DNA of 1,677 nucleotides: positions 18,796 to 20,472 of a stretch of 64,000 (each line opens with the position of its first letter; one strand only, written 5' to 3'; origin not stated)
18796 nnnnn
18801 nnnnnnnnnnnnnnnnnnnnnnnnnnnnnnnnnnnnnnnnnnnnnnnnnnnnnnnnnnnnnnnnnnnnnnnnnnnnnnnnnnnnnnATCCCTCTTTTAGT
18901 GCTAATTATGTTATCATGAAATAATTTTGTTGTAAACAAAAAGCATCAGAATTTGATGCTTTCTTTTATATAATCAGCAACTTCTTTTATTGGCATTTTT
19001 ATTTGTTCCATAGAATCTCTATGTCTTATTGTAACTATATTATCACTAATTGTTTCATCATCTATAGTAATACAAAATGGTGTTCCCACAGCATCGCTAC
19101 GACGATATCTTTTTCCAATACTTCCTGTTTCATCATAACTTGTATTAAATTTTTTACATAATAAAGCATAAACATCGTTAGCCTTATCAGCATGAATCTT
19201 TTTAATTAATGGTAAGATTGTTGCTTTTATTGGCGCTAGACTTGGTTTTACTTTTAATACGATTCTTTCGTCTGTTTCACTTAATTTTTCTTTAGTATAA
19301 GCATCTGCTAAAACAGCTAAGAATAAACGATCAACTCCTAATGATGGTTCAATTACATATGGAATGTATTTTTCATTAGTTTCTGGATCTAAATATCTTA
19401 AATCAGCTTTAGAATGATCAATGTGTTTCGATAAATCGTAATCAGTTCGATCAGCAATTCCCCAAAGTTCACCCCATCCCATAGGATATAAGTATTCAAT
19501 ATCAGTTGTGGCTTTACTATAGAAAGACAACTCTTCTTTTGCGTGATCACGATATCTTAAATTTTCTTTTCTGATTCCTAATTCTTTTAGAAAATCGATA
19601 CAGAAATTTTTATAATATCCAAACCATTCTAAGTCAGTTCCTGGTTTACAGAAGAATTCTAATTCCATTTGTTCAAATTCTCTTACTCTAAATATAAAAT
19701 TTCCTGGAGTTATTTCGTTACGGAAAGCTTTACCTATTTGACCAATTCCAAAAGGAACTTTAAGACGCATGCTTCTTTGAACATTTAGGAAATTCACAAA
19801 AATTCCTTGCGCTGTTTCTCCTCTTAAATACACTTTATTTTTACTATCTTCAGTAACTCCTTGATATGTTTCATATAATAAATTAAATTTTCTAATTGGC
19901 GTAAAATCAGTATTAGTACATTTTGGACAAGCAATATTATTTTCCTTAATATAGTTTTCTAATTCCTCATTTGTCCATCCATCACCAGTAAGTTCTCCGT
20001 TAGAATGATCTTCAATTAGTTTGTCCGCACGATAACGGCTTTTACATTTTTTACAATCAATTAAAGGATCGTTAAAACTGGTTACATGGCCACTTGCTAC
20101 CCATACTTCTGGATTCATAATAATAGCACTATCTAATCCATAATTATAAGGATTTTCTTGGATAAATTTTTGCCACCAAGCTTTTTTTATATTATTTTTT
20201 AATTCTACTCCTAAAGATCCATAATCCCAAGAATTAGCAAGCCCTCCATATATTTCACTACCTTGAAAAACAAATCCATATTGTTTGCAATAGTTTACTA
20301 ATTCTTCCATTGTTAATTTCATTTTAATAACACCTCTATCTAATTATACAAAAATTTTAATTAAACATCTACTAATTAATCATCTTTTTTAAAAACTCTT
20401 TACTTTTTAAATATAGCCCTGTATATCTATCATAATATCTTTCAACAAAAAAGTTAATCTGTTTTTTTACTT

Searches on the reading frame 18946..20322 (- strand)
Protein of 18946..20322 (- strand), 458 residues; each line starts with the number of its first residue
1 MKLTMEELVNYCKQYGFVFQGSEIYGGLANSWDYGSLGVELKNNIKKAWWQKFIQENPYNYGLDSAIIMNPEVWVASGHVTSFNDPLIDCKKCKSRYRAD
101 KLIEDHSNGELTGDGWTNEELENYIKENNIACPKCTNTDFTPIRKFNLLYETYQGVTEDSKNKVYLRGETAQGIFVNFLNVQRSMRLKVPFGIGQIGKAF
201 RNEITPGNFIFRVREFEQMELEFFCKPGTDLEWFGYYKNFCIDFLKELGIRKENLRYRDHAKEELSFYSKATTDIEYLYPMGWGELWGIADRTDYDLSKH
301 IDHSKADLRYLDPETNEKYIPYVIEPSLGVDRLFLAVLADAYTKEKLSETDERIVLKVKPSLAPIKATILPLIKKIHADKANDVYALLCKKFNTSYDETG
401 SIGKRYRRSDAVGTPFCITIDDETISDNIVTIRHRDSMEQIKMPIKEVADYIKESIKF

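Call 12: search_protein_families(library=pfam, proteins=[window:18946-20322:-], max_evalue=0.001)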
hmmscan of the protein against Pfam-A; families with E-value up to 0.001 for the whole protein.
window:18946-20322:- (458 aa): 2 families
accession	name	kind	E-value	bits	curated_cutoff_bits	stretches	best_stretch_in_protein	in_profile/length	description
PF03129.25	HGTP_anticodon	-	2.3e-20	73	21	1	367-454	2-93/94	Anticodon binding domain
PF00587.30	tRNA-synt_2b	-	1.9e-11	44.8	29.3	1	158-339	5-177/179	tRNA synthetase class II core domain (G, H, P, S and T)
